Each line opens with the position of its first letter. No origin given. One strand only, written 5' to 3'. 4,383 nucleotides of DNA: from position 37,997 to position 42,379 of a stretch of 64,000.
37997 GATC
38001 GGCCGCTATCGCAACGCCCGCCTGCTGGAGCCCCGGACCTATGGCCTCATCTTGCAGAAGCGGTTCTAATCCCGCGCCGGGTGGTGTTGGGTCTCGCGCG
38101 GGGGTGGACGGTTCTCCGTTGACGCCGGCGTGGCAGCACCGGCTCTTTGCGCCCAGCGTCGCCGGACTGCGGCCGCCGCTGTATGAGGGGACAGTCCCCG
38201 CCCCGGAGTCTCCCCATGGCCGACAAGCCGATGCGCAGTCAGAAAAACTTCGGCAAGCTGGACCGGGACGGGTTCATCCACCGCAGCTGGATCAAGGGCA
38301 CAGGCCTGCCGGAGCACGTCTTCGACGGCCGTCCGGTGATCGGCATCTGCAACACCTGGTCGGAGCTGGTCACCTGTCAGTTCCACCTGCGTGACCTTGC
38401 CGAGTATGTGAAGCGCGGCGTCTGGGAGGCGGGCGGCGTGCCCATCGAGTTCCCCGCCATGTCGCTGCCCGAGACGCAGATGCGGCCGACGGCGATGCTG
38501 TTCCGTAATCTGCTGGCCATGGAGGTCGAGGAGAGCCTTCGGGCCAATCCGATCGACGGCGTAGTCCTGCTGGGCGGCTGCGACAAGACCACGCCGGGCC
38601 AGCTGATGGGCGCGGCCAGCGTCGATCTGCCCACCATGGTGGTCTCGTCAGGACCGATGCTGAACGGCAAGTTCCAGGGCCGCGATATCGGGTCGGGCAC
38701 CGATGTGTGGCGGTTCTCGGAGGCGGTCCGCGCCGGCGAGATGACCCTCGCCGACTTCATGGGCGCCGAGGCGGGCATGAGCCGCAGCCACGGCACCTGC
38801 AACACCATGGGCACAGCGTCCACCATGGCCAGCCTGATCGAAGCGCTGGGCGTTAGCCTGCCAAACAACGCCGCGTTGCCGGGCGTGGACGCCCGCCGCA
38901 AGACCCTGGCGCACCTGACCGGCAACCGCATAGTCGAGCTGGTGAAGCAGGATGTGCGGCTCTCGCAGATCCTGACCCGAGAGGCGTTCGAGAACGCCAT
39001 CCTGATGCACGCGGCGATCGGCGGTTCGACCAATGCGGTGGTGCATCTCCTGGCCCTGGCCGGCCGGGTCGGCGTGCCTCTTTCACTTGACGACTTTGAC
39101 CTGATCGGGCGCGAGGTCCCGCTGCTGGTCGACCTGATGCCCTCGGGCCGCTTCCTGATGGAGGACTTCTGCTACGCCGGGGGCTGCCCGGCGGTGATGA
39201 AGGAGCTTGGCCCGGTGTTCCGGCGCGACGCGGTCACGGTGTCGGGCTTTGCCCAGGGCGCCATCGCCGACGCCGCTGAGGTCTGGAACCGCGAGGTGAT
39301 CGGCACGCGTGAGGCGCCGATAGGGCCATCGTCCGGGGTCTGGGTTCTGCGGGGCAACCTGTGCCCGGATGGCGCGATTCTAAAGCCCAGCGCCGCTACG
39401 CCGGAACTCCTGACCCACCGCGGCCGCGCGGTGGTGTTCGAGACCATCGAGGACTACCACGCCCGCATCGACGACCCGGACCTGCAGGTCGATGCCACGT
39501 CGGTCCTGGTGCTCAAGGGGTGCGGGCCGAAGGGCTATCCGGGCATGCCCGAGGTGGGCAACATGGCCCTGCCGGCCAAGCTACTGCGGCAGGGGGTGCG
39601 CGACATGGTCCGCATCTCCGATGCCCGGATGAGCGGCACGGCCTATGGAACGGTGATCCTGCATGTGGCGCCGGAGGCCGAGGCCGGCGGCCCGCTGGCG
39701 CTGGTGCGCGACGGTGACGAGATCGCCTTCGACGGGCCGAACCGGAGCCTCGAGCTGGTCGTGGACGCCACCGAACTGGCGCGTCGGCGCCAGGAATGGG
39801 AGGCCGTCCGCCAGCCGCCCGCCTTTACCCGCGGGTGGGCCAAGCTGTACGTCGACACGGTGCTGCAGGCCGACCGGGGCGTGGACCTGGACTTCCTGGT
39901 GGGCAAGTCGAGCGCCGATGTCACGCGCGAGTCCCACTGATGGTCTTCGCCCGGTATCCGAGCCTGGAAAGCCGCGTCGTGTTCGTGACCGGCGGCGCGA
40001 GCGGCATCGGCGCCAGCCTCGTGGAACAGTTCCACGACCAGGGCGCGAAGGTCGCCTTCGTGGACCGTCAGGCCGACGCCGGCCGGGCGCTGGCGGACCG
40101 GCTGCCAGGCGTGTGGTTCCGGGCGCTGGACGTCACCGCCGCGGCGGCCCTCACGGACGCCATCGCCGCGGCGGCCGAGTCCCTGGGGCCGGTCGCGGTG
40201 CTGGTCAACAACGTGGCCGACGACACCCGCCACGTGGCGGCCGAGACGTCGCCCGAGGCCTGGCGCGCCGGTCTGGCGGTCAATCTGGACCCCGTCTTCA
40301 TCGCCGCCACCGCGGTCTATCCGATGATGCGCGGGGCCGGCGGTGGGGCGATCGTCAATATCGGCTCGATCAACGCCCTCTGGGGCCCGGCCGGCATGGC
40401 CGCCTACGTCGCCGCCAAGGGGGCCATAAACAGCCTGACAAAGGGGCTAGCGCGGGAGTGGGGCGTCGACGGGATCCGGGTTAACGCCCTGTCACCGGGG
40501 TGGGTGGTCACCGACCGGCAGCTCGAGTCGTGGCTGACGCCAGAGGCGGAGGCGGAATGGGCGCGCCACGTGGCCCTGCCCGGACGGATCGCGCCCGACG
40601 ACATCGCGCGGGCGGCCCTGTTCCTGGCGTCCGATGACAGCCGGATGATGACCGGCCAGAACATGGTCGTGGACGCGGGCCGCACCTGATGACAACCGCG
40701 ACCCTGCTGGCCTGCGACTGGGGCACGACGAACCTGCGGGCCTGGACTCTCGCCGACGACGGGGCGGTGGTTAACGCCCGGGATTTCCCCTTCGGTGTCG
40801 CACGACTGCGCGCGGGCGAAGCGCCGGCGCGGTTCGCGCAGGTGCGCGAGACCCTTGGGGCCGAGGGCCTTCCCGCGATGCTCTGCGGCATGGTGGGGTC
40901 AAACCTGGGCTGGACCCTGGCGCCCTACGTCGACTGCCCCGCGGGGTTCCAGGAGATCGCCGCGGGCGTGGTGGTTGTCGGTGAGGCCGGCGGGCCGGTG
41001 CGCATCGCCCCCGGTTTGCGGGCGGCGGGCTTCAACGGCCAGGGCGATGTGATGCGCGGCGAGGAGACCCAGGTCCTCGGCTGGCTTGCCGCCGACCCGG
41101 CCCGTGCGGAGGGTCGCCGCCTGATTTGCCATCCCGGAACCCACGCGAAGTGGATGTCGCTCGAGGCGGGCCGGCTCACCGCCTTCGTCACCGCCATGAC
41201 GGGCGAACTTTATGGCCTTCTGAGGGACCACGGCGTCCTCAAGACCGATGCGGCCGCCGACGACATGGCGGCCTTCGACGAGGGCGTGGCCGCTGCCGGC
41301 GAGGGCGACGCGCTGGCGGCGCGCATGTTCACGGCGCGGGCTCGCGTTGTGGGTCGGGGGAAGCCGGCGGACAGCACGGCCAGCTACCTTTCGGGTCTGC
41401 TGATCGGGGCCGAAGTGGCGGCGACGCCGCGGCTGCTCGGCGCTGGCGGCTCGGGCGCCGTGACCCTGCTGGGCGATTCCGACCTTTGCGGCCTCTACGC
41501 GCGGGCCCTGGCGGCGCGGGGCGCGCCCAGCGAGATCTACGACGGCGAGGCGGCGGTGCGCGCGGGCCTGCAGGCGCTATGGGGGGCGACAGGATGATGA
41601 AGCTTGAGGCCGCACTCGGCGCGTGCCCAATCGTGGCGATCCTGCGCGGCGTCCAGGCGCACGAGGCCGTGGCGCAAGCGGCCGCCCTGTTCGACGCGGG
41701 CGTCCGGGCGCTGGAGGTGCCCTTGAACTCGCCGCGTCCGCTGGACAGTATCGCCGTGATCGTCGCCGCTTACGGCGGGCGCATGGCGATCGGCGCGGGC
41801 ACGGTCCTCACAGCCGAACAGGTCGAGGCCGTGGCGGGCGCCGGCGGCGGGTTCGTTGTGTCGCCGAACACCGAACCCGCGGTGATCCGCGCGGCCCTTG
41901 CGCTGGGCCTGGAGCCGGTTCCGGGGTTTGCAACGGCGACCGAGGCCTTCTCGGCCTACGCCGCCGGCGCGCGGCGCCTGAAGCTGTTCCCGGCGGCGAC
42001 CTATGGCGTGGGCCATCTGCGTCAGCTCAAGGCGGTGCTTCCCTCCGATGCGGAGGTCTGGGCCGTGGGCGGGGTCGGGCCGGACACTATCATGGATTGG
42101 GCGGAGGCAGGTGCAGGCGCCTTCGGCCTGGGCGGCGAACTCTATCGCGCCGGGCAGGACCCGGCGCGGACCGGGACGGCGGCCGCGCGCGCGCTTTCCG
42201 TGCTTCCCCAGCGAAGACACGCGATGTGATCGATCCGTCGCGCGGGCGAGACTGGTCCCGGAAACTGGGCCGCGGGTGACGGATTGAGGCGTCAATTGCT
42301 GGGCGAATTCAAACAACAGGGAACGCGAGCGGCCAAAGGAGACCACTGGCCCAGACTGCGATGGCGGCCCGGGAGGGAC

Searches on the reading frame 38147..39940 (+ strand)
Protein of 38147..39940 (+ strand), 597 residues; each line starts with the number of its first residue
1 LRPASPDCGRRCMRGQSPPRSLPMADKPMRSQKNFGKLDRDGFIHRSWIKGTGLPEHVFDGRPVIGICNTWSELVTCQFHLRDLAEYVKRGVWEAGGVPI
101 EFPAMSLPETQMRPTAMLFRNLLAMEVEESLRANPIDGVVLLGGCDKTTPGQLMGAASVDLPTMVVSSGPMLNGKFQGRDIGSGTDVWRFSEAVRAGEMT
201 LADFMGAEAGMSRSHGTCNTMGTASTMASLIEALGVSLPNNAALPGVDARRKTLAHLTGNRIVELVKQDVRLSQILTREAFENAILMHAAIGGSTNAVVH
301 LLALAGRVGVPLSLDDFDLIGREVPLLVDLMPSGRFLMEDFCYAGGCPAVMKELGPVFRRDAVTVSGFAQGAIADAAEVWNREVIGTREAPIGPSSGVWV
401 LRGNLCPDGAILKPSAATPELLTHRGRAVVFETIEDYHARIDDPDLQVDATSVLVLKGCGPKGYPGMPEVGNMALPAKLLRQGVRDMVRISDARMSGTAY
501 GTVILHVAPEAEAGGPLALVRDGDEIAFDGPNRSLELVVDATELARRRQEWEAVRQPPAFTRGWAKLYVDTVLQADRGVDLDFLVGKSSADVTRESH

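Call 42: search_protein_families(library=pfam, proteins=[window:38147-39940:+])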
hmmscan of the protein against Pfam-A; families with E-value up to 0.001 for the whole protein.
window:38147-39940:+ (597 aa): 2 families
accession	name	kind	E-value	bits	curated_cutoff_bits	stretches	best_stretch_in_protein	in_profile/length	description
PF00920.27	ILVD_EDD_N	-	6.4e-108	361.1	27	1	62-367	1-310/316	Dihydroxy-acid/6-phosphogluconate dehydratase N-terminal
PF24877.1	ILV_EDD_C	-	2.7e-60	203.5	27.7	1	383-578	1-190/191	Dihydroxy-acid/6-phosphogluconate dehydratase C-terminal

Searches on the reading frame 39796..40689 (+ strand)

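Call 42: search_protein_families(library=pfam, proteins=[window:39796-40689:+])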
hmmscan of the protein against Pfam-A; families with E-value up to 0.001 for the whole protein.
window:39796-40689:+ (297 aa): 5 families
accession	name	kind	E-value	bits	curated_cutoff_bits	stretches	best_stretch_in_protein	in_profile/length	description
PF13561.12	adh_short_C2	-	1.1e-53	182.7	27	1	68-296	3-235/236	Enoyl-(Acyl carrier protein) reductase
PF00106.31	adh_short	-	2.3e-46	158.2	26.6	1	60-242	1-187/195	short chain dehydrogenase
PF08659.16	KR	-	1.2e-08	35.5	22.6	1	62-218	3-163/180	KR domain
PF01370.27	Epimerase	-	3.8e-06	26.9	20.9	1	62-128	1-66/240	NAD dependent epimerase/dehydratase family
PF23441.1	SDR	-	0.00023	21.1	27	0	153-241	113-198/258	SDR-like rossmann domain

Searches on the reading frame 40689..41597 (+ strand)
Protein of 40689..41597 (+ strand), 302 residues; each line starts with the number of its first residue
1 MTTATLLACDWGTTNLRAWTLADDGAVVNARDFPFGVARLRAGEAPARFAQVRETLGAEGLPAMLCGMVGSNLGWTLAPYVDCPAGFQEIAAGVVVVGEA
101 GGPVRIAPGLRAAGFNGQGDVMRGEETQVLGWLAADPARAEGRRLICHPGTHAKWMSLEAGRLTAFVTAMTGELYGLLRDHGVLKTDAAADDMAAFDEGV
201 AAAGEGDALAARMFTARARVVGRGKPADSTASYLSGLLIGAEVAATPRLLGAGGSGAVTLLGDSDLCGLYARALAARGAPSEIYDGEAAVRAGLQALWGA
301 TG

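Call 42: search_protein_families(library=pfam, proteins=[window:40689-41597:+])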
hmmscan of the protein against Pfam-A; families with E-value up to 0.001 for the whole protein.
window:40689-41597:+ (302 aa): 1 family
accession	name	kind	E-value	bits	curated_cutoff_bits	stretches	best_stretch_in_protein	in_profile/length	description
PF05035.17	DGOK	-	3.5e-86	289.1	25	1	10-296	1-280/281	2-keto-3-deoxy-galactonokinase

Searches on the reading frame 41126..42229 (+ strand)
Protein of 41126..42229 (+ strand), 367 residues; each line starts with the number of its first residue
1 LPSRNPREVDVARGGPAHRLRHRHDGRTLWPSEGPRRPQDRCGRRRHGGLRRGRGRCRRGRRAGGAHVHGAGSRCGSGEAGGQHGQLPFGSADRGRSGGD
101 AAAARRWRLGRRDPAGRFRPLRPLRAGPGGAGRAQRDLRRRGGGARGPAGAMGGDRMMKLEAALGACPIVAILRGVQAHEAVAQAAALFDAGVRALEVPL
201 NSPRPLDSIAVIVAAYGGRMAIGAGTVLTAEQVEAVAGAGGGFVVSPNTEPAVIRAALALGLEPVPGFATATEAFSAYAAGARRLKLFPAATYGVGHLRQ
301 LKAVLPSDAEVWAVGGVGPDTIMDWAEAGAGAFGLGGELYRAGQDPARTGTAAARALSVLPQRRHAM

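Call 46: search_protein_families(library=pfam, proteins=[window:41126-42229:+], max_evalue=0.01)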
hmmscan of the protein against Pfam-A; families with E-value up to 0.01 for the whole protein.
window:41126-42229:+ (367 aa): 1 family
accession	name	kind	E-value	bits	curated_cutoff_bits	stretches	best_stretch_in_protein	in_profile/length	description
PF01081.25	Aldolase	-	3.1e-30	105.5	27.8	1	162-340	3-180/196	KDPG and KHG aldolase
